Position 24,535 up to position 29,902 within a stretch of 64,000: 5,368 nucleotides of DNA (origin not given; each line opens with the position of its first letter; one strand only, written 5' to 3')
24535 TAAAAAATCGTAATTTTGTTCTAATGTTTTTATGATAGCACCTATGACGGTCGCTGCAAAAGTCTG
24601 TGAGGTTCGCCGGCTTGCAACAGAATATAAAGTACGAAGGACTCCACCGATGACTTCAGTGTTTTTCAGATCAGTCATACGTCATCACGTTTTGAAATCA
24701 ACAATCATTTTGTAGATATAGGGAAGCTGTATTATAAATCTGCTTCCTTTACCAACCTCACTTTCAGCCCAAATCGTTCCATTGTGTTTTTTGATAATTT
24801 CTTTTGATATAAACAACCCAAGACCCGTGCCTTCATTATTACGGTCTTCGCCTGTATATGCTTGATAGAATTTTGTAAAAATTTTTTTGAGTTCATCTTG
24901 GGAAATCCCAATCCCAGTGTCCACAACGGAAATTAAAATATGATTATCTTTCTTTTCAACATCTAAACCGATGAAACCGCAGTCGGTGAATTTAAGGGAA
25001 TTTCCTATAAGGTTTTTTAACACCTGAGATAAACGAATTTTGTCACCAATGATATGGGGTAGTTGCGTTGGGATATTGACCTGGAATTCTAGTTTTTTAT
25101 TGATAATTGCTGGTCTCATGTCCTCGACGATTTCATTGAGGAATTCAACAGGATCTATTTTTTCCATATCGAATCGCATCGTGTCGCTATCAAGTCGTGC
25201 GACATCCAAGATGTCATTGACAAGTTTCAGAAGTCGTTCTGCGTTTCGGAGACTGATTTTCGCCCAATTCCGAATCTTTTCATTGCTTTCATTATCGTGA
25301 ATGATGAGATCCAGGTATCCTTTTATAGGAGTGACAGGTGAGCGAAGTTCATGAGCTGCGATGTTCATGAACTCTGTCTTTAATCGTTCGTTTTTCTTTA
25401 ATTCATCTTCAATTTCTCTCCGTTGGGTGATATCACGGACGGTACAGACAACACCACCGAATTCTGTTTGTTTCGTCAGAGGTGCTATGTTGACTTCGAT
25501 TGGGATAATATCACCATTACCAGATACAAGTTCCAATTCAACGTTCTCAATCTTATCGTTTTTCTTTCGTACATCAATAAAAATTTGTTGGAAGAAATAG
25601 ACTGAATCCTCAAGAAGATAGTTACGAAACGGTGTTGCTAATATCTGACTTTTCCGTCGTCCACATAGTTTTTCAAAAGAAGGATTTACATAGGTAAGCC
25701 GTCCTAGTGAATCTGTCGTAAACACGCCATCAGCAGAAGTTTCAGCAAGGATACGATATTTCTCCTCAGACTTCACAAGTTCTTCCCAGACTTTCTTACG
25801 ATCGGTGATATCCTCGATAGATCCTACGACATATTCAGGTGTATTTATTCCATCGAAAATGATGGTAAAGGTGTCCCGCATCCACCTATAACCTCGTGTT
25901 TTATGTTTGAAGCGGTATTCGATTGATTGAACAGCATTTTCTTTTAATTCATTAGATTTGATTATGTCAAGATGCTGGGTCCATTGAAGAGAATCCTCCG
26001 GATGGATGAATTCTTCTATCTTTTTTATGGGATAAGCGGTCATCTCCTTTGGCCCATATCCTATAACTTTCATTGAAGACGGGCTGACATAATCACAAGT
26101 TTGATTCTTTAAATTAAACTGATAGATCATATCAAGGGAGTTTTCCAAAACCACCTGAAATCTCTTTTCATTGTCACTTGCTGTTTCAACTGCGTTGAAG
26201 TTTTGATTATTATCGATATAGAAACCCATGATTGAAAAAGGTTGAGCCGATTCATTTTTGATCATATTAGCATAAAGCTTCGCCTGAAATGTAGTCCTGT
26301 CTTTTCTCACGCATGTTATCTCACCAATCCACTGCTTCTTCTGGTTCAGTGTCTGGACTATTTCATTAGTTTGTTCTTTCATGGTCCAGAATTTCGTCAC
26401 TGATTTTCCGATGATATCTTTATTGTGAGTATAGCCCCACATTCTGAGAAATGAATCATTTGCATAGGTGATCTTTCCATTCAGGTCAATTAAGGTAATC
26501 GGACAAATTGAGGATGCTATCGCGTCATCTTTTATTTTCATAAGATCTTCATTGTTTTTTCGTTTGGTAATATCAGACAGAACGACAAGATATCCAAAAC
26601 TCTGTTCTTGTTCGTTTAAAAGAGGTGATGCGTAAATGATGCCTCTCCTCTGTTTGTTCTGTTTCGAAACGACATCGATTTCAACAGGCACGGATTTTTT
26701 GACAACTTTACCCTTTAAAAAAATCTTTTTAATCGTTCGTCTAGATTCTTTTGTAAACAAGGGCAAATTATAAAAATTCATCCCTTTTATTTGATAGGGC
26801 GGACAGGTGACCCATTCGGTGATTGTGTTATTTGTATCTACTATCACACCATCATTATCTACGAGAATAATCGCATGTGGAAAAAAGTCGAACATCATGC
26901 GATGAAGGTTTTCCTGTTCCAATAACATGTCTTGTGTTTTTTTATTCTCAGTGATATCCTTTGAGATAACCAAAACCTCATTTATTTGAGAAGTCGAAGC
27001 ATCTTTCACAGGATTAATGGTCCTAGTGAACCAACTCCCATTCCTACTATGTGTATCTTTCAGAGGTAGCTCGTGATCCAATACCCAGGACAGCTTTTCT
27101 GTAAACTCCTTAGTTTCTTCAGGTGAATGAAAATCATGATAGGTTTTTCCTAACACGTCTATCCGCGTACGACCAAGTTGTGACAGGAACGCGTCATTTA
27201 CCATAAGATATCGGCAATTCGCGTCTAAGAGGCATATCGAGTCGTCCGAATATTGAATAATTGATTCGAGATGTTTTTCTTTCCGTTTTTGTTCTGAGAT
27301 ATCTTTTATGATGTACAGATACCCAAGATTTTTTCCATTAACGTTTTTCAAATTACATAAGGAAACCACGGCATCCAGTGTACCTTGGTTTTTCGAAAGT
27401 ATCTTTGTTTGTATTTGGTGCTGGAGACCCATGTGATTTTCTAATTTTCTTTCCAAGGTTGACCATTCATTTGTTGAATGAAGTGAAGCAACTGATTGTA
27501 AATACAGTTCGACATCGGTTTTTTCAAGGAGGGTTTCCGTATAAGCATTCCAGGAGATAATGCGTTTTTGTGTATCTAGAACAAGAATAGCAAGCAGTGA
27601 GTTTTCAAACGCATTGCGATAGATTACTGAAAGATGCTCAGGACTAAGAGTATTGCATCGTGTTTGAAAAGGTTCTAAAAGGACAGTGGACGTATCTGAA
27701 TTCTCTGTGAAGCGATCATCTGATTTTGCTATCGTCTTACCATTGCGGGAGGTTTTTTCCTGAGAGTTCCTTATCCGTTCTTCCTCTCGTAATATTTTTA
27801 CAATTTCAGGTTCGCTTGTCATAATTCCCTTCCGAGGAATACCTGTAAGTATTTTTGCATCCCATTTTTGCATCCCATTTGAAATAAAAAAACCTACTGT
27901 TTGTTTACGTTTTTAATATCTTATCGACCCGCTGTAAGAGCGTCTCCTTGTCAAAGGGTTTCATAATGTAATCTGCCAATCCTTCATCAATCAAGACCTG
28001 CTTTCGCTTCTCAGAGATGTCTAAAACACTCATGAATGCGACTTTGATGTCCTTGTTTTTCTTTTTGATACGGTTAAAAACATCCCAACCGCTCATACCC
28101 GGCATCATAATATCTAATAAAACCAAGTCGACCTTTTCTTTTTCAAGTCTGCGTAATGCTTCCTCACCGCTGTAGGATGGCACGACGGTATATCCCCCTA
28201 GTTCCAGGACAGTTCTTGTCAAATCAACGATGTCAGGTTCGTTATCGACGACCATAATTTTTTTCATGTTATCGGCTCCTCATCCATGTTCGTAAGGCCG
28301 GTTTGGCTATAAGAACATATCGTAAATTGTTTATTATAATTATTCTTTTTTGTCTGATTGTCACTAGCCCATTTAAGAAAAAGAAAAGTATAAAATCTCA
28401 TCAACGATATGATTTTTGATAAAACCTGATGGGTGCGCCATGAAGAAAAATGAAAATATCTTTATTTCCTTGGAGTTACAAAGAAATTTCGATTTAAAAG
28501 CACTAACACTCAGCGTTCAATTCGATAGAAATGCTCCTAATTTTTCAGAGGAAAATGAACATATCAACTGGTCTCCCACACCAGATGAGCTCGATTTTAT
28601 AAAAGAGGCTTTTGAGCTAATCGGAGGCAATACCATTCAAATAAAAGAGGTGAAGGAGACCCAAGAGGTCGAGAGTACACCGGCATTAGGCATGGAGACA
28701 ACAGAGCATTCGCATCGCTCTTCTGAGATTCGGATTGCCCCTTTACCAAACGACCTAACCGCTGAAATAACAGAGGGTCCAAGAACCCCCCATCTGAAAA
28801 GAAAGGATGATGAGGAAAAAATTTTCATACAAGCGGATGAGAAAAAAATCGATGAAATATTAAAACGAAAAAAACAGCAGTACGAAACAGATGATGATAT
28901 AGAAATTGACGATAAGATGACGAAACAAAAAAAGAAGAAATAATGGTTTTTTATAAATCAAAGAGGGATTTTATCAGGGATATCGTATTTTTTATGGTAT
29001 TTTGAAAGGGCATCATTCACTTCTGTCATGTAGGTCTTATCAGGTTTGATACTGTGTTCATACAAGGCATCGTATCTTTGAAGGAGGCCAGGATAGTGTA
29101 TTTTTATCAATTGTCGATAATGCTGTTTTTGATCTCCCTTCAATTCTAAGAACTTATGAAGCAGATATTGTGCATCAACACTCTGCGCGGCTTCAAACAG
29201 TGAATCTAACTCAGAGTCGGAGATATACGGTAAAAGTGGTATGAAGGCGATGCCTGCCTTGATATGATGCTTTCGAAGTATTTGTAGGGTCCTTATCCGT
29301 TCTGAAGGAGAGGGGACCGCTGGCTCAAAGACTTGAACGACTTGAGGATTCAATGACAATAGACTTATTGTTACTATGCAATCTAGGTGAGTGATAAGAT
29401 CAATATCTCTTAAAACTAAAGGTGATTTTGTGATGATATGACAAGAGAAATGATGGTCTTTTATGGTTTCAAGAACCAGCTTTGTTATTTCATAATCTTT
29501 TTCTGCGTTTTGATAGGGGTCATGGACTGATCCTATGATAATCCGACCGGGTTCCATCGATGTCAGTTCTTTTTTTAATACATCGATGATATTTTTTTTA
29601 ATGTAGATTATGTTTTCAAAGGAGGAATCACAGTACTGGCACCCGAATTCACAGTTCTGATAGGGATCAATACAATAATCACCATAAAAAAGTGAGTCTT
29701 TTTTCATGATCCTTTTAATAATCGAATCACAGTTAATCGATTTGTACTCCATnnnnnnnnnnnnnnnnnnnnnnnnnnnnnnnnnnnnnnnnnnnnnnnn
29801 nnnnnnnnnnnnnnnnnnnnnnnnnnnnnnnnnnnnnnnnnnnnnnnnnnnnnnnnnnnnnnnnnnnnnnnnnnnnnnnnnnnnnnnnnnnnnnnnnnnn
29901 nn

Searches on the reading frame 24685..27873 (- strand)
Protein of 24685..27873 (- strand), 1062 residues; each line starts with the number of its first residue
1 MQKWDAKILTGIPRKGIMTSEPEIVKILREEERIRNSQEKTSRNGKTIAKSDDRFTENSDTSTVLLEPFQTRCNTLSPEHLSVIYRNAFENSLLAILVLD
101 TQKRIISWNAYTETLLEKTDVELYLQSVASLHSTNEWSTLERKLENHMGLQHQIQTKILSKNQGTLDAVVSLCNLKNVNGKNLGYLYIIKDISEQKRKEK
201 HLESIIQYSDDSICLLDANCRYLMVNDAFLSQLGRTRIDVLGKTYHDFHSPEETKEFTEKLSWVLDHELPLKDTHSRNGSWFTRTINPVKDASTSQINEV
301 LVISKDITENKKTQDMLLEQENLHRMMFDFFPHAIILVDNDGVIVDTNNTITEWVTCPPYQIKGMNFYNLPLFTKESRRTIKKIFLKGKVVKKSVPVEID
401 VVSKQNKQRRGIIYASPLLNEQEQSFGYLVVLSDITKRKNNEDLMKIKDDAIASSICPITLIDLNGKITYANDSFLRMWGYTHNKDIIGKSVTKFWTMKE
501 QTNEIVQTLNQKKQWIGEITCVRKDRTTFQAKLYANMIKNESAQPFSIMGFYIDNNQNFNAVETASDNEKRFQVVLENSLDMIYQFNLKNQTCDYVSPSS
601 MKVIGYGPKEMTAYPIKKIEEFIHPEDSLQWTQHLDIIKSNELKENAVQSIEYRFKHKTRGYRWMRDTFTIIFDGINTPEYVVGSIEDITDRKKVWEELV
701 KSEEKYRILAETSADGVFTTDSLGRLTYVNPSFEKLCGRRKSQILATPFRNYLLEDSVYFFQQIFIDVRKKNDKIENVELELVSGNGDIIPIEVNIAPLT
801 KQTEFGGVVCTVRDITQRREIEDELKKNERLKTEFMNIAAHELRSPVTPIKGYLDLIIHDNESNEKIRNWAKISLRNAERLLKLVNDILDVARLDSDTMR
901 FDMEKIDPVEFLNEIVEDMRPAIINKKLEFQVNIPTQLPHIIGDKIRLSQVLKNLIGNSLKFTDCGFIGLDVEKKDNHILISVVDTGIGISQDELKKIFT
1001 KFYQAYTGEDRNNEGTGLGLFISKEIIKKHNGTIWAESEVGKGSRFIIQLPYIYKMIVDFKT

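Call 68: search_protein_families(library=pfam, max_evalue=0.00001, proteins=[window:24685-27873:-])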
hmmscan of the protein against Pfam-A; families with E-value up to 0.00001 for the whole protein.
window:24685-27873:- (1062 aa): 9 families
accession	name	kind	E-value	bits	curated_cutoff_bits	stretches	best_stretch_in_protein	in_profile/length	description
PF13426.13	PAS_9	-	7.2e-57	190.5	27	4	458-554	3-100/103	PAS domain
PF00989.32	PAS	-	7.4e-50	168.1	22.6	3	705-815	2-113/113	PAS fold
PF08448.16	PAS_4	-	5.4e-43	146.1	23.1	2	209-311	4-109/110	PAS fold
PF13188.13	PAS_8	-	1.5e-31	107.6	21.8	1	704-749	1-49/65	PAS domain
PF02518.31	HATPase_c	-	3.2e-30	105.3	26.4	1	943-1051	1-108/111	Histidine kinase-, DNA gyrase B-, and HSP90-like ATPase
PF08447.18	PAS_3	-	2.3e-25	89.1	25.6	1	595-685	3-88/89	PAS fold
PF00512.31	HisKA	-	1e-14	54.8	26.9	1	832-896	2-65/66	His Kinase A (phospho-acceptor) domain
PF12860.13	PAS_7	-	1.1e-07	32.5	27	0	775-822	73-114/115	PAS fold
PF24820.1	Diguanyl_cycl_sensor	-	3.4e-07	30.6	28.1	0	332-387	6-59/109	Diguanylate cyclase-like sensor domain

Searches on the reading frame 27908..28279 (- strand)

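Call 68: search_protein_families(library=pfam, max_evalue=0.00001, proteins=[window:27908-28279:-])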
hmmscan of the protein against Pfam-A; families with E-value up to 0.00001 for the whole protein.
window:27908-28279:- (124 aa): 1 family
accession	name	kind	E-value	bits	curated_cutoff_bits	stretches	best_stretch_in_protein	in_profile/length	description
PF00072.30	Response_reg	-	1.7e-27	96.3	30.2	1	8-118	1-110/111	Response regulator receiver domain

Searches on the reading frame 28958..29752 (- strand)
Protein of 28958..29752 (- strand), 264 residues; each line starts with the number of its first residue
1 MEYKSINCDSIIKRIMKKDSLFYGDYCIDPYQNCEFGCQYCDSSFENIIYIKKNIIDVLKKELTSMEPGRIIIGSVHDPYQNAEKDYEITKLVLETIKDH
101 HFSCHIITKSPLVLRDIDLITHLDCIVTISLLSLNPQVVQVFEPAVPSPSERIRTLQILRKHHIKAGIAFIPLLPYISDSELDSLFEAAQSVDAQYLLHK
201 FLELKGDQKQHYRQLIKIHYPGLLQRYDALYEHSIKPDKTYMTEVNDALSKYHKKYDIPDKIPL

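Call 5: search_protein_families(library=pfam, max_evalue=1, proteins=[window:28958-29752:-])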
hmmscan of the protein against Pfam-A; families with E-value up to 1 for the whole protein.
window:28958-29752:- (264 aa): 2 families
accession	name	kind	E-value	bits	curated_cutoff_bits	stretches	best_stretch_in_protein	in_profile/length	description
PF04055.27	Radical_SAM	-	9.2e-14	52.4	29.5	1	30-187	3-164/166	Radical SAM superfamily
PF00752.23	XPG_N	-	0.031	15.2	22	1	177-237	16-75/101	XPG N-terminal domain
